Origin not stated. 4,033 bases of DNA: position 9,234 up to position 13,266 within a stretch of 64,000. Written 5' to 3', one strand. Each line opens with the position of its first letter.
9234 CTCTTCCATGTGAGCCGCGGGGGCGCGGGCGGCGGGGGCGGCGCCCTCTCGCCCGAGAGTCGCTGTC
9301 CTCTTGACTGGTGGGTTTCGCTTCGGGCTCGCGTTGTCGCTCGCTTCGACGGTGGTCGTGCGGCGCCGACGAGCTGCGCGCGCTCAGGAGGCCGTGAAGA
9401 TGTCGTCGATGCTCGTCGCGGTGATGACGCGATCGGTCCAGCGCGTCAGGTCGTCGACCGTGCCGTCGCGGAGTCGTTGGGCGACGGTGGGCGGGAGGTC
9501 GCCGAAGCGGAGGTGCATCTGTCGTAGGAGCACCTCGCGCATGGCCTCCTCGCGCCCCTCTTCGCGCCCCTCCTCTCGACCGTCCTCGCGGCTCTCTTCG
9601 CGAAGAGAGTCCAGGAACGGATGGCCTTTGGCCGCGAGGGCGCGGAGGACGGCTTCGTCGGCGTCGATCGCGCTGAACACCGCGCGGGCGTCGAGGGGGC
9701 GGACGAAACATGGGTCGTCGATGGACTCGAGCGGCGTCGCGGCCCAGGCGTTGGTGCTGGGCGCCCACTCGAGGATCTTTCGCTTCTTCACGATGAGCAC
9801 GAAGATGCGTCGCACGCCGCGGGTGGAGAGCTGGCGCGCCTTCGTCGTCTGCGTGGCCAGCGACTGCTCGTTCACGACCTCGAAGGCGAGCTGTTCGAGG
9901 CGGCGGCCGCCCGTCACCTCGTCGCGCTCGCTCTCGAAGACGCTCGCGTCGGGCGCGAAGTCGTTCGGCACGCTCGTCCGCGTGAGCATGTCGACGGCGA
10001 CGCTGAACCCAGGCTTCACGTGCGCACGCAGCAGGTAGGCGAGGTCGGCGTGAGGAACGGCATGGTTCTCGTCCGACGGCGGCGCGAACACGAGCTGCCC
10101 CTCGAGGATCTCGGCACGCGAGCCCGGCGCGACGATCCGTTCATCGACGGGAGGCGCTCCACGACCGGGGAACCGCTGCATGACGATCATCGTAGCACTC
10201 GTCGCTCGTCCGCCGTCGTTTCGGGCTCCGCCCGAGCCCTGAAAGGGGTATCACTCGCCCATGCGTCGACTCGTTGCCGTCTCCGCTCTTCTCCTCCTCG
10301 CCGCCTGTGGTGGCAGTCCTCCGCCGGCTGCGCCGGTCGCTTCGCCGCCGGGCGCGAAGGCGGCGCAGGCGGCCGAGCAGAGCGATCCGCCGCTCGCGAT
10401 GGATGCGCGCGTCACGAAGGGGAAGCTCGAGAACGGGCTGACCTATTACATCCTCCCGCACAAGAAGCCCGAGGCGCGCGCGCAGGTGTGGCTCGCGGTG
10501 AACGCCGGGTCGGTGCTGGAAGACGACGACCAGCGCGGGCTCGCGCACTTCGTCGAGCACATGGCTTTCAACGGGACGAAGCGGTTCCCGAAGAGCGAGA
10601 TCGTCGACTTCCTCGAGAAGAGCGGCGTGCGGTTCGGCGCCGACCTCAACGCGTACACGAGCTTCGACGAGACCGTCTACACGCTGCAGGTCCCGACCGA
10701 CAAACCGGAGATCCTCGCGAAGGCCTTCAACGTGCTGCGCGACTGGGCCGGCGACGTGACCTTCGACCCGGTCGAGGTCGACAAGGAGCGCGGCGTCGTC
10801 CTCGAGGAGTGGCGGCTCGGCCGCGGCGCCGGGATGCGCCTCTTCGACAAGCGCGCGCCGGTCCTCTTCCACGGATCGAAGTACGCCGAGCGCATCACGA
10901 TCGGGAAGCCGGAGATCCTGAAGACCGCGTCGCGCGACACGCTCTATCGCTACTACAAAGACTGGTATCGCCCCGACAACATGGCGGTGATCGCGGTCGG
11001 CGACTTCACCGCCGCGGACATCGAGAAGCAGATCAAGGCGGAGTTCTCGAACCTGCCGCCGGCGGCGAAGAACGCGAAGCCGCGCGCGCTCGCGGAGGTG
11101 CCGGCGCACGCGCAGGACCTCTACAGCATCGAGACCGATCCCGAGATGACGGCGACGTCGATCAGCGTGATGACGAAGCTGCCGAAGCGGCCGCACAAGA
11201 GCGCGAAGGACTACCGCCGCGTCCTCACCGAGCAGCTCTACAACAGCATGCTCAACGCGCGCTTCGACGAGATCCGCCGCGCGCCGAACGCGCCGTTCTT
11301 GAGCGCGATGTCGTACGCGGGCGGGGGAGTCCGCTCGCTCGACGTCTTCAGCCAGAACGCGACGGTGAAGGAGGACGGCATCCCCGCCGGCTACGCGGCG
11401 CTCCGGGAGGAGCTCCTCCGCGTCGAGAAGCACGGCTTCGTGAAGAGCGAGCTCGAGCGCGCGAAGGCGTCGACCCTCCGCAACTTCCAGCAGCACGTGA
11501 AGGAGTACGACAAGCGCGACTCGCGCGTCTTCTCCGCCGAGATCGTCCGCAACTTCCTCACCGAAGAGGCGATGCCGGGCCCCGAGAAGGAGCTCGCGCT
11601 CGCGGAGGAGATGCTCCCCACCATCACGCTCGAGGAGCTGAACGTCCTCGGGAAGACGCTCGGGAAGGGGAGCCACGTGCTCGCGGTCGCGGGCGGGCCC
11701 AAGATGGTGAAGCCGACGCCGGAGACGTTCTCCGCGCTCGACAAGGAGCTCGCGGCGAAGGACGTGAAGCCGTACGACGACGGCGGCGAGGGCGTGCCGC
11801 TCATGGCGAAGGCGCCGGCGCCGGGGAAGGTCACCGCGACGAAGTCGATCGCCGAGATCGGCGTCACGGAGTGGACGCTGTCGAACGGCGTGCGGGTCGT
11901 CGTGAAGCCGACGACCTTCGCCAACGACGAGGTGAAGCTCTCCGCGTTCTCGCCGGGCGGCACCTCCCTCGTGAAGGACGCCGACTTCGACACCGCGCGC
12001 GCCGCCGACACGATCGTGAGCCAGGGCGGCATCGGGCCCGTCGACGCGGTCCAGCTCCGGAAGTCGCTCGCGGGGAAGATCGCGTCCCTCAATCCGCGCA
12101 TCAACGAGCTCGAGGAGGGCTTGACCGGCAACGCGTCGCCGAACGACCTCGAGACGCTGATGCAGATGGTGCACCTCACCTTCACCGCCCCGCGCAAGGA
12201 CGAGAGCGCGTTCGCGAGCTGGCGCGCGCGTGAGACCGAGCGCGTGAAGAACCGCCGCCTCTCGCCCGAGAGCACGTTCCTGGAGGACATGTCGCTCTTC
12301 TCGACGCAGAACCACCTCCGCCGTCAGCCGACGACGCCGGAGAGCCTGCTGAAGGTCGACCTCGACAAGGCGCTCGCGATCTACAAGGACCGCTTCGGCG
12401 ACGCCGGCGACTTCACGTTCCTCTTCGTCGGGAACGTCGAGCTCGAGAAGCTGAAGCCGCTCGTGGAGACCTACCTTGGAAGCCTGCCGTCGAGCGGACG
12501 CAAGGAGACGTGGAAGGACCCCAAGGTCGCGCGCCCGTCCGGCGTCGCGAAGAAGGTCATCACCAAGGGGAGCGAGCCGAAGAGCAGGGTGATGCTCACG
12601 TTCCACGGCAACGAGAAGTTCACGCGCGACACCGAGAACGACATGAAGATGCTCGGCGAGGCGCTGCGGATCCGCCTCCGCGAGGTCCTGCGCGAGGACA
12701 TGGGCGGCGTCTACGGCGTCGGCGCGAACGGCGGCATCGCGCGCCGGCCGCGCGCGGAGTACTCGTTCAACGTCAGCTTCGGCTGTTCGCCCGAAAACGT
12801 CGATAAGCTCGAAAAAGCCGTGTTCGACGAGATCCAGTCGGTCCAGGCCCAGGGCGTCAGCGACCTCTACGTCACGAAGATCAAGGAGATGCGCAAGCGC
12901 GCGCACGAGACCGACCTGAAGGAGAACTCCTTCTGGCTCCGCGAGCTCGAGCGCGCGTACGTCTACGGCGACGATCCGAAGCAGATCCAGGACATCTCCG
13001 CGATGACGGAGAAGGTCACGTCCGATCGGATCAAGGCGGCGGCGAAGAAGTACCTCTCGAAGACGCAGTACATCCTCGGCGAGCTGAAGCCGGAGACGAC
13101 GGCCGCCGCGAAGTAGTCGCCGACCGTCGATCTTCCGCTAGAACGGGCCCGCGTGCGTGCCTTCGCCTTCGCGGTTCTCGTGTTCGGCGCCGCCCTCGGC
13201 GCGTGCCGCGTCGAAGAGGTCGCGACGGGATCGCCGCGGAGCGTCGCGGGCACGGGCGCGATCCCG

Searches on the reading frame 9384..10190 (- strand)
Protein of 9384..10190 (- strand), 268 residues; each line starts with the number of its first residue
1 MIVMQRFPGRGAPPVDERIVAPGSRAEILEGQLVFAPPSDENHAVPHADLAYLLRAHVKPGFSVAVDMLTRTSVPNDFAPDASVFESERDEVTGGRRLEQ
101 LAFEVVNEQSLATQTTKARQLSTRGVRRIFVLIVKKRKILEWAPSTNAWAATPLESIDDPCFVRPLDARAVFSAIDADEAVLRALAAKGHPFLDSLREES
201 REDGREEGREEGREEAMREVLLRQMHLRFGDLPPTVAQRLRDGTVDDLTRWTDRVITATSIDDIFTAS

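Call 16: search_protein_families(library=pfam, max_evalue=0.01, proteins=[window:9384-10190:-])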
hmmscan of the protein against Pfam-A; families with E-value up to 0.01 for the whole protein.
window:9384-10190:- (268 aa): 2 families
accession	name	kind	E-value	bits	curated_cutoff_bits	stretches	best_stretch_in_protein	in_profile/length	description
PF05685.18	Uma2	-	2.2e-10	40.7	27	1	21-152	10-149/172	Putative restriction endonuclease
PF14261.11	DUF4351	-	5.9e-05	23.5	25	1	210-247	1-38/59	Domain of unknown function (DUF4351)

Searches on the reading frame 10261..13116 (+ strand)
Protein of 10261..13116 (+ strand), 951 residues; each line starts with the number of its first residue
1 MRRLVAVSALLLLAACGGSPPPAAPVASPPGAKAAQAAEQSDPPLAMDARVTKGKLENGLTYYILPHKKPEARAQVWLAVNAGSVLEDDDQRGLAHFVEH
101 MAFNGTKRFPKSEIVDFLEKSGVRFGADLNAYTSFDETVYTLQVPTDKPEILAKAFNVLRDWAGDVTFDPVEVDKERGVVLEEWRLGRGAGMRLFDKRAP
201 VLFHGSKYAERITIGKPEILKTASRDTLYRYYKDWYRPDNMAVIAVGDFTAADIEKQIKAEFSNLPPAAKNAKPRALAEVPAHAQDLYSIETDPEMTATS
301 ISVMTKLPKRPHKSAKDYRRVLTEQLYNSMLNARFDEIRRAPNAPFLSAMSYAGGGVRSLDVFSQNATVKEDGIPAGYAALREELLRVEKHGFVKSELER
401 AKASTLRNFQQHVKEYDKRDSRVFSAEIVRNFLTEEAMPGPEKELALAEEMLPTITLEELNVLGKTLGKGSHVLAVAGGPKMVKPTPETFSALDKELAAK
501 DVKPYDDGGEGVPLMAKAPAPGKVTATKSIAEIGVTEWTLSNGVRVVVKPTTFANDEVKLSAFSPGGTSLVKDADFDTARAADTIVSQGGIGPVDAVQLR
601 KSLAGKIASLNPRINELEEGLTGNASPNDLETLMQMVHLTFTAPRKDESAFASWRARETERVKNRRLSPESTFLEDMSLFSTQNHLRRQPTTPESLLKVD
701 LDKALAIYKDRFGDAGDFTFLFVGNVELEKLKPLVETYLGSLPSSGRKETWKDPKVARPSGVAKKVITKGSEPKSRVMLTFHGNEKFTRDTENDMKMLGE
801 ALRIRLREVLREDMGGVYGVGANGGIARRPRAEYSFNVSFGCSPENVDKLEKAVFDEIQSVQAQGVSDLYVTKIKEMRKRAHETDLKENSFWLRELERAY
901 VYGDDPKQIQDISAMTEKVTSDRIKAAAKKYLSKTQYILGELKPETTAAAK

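Call 16: search_protein_families(library=pfam, max_evalue=0.01, proteins=[window:10261-13116:+])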
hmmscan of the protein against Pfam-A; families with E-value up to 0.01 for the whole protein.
window:10261-13116:+ (951 aa): 2 families
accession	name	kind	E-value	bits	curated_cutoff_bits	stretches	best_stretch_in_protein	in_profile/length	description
PF05193.26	Peptidase_M16_C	-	6.7e-43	147.1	23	2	699-876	2-179/181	Peptidase M16 inactive domain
PF00675.25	Peptidase_M16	-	1.2e-31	110.1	22.3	1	64-183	3-115/149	Insulinase (Peptidase family M16)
